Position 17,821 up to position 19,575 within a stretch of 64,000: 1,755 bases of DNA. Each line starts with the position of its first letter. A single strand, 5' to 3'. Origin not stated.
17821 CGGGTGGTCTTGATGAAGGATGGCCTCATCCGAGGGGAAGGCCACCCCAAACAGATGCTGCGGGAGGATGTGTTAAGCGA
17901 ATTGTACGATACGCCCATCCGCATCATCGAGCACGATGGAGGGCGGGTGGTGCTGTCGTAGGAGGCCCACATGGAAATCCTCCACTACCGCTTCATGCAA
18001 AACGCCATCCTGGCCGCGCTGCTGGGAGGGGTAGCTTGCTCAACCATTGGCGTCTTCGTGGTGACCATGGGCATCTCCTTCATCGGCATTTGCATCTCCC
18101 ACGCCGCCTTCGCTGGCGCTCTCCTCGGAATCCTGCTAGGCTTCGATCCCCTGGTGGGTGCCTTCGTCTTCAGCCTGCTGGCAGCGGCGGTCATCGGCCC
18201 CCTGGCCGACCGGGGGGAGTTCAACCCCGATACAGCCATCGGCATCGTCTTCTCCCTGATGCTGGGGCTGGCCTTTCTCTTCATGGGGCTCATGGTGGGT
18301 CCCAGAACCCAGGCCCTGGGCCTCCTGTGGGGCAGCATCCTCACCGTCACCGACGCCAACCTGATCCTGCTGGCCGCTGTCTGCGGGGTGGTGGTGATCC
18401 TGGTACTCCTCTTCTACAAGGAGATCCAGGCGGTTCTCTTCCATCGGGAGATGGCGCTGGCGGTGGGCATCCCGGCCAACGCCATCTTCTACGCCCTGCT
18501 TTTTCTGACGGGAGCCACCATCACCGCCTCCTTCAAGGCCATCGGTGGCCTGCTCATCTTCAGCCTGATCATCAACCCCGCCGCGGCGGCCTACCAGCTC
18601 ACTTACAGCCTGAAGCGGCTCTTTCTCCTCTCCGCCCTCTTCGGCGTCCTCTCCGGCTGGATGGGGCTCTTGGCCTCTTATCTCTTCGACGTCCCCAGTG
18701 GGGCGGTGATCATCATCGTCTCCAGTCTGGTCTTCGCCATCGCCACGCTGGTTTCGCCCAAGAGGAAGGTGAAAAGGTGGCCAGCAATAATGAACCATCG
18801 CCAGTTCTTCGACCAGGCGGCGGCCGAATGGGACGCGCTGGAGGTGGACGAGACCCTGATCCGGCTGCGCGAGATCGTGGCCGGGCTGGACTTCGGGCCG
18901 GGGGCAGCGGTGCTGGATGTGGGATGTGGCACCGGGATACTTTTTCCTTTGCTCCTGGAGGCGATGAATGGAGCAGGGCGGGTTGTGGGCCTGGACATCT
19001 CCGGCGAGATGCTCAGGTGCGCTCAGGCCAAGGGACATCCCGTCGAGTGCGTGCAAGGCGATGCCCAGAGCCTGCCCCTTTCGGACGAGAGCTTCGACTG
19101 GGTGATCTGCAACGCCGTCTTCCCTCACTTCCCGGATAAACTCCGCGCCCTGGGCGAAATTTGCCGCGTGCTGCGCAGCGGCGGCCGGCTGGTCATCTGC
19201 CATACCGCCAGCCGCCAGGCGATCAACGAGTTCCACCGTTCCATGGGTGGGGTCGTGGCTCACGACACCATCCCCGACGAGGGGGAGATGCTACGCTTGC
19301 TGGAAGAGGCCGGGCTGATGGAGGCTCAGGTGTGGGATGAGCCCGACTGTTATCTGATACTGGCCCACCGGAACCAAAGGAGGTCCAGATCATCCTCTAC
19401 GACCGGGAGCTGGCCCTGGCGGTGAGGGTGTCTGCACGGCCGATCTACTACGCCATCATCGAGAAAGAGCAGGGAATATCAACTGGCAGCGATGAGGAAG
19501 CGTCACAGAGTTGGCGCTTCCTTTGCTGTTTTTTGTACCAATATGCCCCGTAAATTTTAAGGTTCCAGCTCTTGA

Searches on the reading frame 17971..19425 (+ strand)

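Call 59: search_protein_families(library=ncbifam, proteins=[window:17971-19425:+], max_evalue=1e-10)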
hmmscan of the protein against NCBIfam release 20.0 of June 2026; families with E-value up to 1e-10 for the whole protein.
window:17971-19425:+ (484 aa): 23 families
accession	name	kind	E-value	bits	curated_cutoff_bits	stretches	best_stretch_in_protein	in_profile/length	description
NF040927.1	ABC_perm_SloB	subfamily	1.6e-48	165.9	460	1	3-267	6-269/271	metal ABC transporter permease subunit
NF040871.1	AztB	equivalog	4.4e-44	151.1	280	1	3-250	6-253/254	zinc ABC transporter permease AztB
TIGR03770.1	anch_rpt_perm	equivalog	1.4e-33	116.8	296.8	1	7-261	15-269/270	anchored repeat-type ABC transporter permease subunit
NF045667.1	MTase_DVU1556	equivalog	1.5e-25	89.9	155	1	300-458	12-169/213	DVU_1556 family methyltransferase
NF007089.0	PRK09543.1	equivalog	1.4e-24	87.1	284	1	12-259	8-255/261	zinc ABC transporter permease subunit ZnuB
NF041537.1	ArsM_AhpD_UU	exception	4.4e-22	78.3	510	1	310-454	76-227/345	arsenite methyltransferase/AhpD domain selenoprotein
TIGR02072.1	BioC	equivalog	1.3e-20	74.2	184.95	1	312-427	36-149/244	malonyl-ACP O-methyltransferase BioC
NF047649.1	MTase_UXPK_star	exception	6.1e-20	71.4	460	1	309-411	76-183/283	methyltransferase/UXPK-star double selenoprotein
NF041536.1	ArsM_DUF2284_UU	exception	1.1e-19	70.1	575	1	310-455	76-228/459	arsenite methyltransferase/DUF2284 domain selenoprotein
NF008823.0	PRK11873.1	subfamily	2e-19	70.2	263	1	309-455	76-229/272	arsenite methyltransferase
TIGR01934.1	MenG_MenH_UbiE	subfamily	4.1e-19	68.8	158.35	1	308-441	37-171/223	ubiquinone/menaquinone biosynthesis methyltransferase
NF001243.0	PRK00216.1-4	equivalog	9.5e-19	67.7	235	1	303-423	40-164/237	demethylmenaquinone methyltransferase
NF001244.0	PRK00216.1-5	equivalog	1.5e-18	67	216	1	301-424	39-166/236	bifunctional demethylmenaquinone methyltransferase/2-methoxy-6-polyprenyl-1,4-benzoquinol methylase UbiE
NF001241.0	PRK00216.1-2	equivalog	1.3e-17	64.3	327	1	299-421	40-158/231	demethylmenaquinone methyltransferase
TIGR02752.1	MenG_heptapren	equivalog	1.6e-16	60.5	419.85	1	306-422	41-161/231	demethylmenaquinone methyltransferase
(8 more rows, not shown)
